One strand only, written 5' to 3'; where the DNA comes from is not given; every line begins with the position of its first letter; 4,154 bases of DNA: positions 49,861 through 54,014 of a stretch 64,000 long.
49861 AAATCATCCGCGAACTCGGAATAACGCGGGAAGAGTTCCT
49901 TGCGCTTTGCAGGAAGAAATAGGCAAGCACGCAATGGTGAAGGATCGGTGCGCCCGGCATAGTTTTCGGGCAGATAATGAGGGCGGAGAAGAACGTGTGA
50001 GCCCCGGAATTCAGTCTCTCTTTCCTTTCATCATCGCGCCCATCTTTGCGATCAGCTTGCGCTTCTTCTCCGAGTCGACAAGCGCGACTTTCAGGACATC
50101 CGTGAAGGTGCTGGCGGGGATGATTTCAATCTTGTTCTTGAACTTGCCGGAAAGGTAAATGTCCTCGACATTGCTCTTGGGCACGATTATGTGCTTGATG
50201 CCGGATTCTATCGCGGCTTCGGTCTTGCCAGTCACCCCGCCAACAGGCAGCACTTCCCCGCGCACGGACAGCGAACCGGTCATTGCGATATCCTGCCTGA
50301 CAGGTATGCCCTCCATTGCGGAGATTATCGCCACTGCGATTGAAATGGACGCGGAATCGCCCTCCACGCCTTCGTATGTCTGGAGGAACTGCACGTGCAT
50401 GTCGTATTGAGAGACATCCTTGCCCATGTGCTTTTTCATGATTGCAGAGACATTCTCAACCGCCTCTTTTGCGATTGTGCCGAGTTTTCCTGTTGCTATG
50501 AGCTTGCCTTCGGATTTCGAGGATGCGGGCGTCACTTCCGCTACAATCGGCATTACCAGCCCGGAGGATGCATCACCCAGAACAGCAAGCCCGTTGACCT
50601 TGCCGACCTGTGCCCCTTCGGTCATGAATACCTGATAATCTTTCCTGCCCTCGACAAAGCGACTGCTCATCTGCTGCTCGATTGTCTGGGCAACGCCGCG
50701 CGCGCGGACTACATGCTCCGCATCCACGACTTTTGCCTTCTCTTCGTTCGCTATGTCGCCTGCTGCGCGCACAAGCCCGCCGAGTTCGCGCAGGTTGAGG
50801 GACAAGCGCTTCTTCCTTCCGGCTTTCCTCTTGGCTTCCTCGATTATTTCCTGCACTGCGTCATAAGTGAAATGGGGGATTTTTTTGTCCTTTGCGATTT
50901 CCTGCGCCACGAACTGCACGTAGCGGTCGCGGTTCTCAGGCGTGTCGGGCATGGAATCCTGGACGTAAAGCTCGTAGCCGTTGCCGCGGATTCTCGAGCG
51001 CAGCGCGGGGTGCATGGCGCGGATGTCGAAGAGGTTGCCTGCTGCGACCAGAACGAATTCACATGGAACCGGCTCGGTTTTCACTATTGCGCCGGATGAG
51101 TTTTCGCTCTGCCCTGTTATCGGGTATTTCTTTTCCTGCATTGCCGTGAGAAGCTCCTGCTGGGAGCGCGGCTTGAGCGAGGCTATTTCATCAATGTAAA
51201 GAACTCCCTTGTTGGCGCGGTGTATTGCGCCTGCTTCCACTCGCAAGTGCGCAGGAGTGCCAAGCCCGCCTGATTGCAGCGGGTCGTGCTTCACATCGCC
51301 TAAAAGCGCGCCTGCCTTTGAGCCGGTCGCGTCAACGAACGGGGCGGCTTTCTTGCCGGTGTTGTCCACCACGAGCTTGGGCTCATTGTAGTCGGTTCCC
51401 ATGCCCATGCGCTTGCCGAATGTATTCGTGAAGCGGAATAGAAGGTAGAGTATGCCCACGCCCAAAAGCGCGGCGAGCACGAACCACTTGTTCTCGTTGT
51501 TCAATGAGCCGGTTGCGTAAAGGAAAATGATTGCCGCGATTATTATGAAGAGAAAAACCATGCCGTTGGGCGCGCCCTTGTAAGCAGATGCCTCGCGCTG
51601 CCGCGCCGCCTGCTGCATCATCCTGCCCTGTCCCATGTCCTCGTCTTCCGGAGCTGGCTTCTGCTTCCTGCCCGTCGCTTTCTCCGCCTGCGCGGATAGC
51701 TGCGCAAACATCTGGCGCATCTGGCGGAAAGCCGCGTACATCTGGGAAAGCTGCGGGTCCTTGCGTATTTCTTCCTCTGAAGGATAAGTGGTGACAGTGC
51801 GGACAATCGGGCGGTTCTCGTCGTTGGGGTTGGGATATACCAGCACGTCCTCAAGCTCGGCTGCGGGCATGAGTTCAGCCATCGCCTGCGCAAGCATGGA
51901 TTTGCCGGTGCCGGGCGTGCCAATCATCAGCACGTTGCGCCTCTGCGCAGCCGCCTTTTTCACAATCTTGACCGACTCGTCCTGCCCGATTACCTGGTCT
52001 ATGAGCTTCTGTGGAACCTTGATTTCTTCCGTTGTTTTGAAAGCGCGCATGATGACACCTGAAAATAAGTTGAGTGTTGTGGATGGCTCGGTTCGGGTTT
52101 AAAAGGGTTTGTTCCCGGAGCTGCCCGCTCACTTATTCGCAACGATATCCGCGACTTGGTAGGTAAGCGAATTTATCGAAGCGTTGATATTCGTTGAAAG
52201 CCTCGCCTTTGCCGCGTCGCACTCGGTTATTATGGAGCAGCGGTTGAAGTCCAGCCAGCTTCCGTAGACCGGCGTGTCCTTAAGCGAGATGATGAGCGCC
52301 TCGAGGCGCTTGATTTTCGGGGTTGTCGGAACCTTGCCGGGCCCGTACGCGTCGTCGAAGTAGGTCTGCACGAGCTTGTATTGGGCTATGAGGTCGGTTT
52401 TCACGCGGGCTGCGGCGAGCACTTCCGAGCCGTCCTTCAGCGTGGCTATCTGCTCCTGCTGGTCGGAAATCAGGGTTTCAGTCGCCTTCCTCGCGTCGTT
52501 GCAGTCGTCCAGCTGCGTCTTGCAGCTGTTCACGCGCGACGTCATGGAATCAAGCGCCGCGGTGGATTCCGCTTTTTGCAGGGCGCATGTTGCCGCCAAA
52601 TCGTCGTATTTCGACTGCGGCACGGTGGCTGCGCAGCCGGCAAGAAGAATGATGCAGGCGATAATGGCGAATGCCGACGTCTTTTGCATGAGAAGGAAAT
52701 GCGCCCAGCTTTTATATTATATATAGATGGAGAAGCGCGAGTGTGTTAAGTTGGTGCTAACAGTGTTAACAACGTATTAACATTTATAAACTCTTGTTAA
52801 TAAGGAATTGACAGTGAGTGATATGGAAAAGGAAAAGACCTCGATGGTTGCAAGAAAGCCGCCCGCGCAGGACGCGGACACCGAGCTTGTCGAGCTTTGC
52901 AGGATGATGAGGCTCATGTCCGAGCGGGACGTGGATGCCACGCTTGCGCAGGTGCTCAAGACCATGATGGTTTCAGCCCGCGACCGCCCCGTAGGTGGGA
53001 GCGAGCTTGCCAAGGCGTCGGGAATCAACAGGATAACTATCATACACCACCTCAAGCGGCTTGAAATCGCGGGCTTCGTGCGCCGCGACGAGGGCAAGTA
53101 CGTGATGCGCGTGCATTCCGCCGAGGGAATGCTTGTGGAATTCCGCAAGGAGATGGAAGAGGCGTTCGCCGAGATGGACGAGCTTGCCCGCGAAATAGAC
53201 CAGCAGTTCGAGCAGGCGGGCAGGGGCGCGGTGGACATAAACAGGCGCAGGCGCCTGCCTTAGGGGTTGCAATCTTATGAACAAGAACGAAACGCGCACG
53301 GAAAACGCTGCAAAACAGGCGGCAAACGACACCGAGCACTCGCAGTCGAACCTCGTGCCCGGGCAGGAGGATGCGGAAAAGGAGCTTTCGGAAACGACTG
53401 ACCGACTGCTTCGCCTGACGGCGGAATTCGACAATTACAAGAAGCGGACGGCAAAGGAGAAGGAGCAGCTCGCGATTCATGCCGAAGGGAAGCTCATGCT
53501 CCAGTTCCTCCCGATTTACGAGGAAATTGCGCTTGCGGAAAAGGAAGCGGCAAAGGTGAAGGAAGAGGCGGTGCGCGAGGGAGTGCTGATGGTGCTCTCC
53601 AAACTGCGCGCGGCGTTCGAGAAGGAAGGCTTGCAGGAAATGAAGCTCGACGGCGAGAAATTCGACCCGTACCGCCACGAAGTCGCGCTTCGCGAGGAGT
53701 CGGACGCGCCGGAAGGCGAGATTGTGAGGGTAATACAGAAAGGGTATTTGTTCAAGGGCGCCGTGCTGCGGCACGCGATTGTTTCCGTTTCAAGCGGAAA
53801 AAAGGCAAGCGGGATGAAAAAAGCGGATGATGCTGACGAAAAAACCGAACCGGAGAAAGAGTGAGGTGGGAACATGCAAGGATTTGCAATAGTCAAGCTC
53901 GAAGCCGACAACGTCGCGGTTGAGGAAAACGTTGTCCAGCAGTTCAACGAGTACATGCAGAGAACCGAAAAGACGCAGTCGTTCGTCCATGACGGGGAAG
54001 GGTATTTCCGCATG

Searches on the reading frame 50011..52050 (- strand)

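Call 5: search_protein_families(library=ncbifam, proteins=[window:50011-52050:-], max_evalue=0.1)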
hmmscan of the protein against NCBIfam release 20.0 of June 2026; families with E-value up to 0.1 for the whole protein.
window:50011-52050:- (679 aa): 55 families (the best 25 are shown)
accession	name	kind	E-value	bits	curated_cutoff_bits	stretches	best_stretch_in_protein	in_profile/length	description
TIGR00764.1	lon_rel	equivalog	3.5e-259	861.5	516.6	2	140-670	89-606/608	ATP-dependent protease LonB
TIGR02902.1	spore_lonB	equivalog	3.2e-43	148.1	723.3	1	246-657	140-531/531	ATP-dependent protease LonB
TIGR02903.1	spore_lon_C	equivalog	4e-39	134.6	678.8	1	249-656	232-614/615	Lon family ATP-dependent protease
TIGR00763.1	lon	equivalog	2.1e-28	99.3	608.05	1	393-657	527-795/795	endopeptidase La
NF008053.0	PRK10787.1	equivalog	3.6e-22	78.2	891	1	470-664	584-778/784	endopeptidase La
TIGR00368.1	TIGR00368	hypoth_equivalog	5.8e-16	58.1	362.4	2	16-68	190-242/499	YifB family Mg chelatase-like AAA ATPase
NF038308.1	RNA_repair_RtcR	equivalog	2.7e-12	46.3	650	2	273-317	271-315/530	RNA repair transcriptional activator RtcR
NF007365.0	PRK09862.1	equivalog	7.1e-12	44.7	530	2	14-69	187-242/506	YifB family Mg chelatase-like AAA ATPase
TIGR00416.1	sms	equivalog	1.3e-11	43.9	403.05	1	466-651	278-452/454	DNA repair protein RadA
TIGR02653.1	Lon_rel_chp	hypoth_equivalog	1.5e-09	36.8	628.25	1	513-643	521-658/675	protease Lon-related BREX system protein BrxL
NF041552.1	TF_PrdR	equivalog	4.2e-06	25.4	795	1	265-310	346-391/577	sigma-54 dependent transcriptional regulator PrdR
TIGR01817.1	nifA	equivalog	4.6e-06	25.7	528.85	1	18-62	196-244/534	nif-specific transcriptional activator NifA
NF003745.1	PRK05342.1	equivalog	8.4e-06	24.9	359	1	31-61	103-133/418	ATP-dependent Clp protease ATP-binding subunit ClpX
TIGR02915.1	PEP_resp_reg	equivalog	1.3e-05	24.3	502.6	0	15-62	140-187/445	PEP-CTERM-box response regulator transcription factor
NF000868.0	PRK00080.1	equivalog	1.4e-05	24.2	282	1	10-61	17-75/330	Holliday junction branch migration DNA helicase RuvB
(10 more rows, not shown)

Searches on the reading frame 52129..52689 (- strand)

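Call 4: search_protein_families(library=pfam, proteins=[window:52129-52689:-], max_evalue=0.1)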
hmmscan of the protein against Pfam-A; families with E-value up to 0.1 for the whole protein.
window:52129-52689:- (186 aa): 2 families
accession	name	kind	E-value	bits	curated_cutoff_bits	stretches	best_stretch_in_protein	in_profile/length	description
PF24627.1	PUMA_CC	-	0.039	14.4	30.1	1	48-86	12-50/74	PUMA coiled-coil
PF11068.13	YlqD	-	0.049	14.4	27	0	38-91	44-96/131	YlqD protein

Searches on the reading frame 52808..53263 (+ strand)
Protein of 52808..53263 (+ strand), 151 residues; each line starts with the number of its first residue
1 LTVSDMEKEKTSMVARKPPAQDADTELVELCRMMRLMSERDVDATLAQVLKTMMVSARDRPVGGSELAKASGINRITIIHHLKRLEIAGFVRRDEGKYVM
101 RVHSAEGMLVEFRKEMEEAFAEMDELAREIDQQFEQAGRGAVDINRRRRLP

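Call 4: search_protein_families(library=pfam, proteins=[window:52808-53263:+], max_evalue=0.1)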
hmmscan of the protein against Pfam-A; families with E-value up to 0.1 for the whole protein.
window:52808-53263:+ (151 aa): 16 families
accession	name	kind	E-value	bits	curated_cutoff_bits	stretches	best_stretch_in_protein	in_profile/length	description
PF01978.25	TrmB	-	0.0001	22.5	25.6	1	60-99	21-60/68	Sugar-specific transcriptional regulator TrmB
PF01022.26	HTH_5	-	0.0002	21.6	22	1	65-92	19-46/47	Bacterial regulatory protein, arsR family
PF09339.16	HTH_IclR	-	0.0011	19.1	22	1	56-95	13-52/52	IclR helix-turn-helix domain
PF01047.28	MarR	-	0.0016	18.7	24.6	1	65-93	21-49/59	MarR family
PF25213.1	HVO_A0261_N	-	0.0017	18.6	35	1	53-100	16-63/86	HVO_A0261 N-terminal domain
PF13412.12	HTH_24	-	0.0032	17.5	21.9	1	65-92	21-48/48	Winged helix-turn-helix DNA-binding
PF13545.12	HTH_Crp_2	-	0.011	16.1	27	1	61-104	22-63/70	Crp-like helix-turn-helix domain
PF24038.1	DUF7347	-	0.012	16.2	27.6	1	47-103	14-69/77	Domain of unknown function (DUF7347)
PF01726.22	LexA_DNA_bind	-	0.014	15.6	23.7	1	63-97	27-62/65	LexA DNA binding domain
PF21476.4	PF0610-like_N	-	0.016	15.9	33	0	58-85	11-38/50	PF0610-like, N-terminal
PF02082.26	Rrf2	-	0.016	15.8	30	1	50-97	9-59/132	Iron-dependent Transcriptional regulator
PF08279.18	HTH_11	-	0.019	15.3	25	1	57-89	11-43/55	HTH domain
PF24850.1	CC_BshC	-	0.026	14.8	27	1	109-138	46-75/159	Bacillithiol biosynthesis BshC, C-terminal coiled-coil domain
PF13730.12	HTH_36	-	0.035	14.4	25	1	66-90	30-54/55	Helix-turn-helix domain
PF00392.27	GntR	-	0.055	13.6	27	0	65-97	28-60/64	Bacterial regulatory proteins, gntR family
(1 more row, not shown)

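Call 5: search_protein_families(library=ncbifam, proteins=[window:52808-53263:+], max_evalue=0.1)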
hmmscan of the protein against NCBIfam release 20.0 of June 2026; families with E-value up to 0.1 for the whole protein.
window:52808-53263:+ (151 aa): 12 families
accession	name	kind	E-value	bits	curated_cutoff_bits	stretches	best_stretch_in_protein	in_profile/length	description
NF041413.1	ArsR_Rv2640c_fam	equivalog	0.00015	22.2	155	1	50-95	47-92/118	Rv2640c family ArsR-like transcriptional regulator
NF033788.1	HTH_metalloreg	subfamily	0.0017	18.1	55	1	60-97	24-62/77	metalloregulator ArsR/SmtB family transcription factor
NF040939.2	trans_reg_lrs14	equivalog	0.0037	17.3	90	1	27-95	9-70/103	Lrs14 family HTH-type transcriptional regulator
NF040887.2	trans_reg_YciT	exception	0.0092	15.6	450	1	58-106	15-61/246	DNA-binding transcriptional regulator YciT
NF052281.1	rhizopine_MocR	equivalog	0.015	14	650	1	25-120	6-101/479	rhizopine catabolism transcriptional regulator MocR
TIGR02944.1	suf_reg_Xantho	equivalog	0.016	15.6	110.65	1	47-120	11-87/130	SUF system Fe-S cluster assembly regulator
NF052638.1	TransRegOhrRVib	equivalog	0.018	14.8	200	1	35-103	27-93/141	transcriptional regulator OhrR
TIGR02431.1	pcaR_pcaU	subfamily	0.028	13.7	284.75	1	56-100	19-63/248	beta-ketoadipate pathway transcriptional regulators, PcaR/PcaU/PobR family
NF033789.1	repress_SdpR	subfamily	0.052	13.5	100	0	56-96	16-57/79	autorepressor SdpR family transcription factor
NF040851.1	tran_reg_TrmB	equivalog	0.07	12.3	600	1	61-133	32-105/338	HTH-type sugar-sensing transcriptional regulator TrmB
TIGR02325.1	C_P_lyase_phnF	equivalog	0.072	12.6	156.8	0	40-100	11-71/238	phosphonate metabolism transcriptional regulator PhnF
TIGR01884.1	cas_HTH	subfamily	0.075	12.4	60.2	0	39-97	137-192/202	CRISPR-associated CARF protein Csa3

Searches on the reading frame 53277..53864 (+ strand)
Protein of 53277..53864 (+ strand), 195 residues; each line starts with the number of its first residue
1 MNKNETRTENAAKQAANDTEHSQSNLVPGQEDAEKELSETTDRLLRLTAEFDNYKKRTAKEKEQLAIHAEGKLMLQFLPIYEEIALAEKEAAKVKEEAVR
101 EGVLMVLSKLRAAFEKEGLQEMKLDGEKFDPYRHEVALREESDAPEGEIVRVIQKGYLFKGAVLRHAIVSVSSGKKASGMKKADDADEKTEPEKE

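Call 4: search_protein_families(library=pfam, proteins=[window:53277-53864:+], max_evalue=0.1)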
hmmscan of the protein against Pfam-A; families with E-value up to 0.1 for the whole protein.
window:53277-53864:+ (195 aa): 2 families
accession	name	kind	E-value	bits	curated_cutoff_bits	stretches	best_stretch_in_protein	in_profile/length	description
PF01025.24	GrpE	-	1.3e-34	119.7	25.8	1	16-172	6-164/165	GrpE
PF10938.13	YfdX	-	0.011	16.2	26.6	1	17-100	3-76/149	YfdX protein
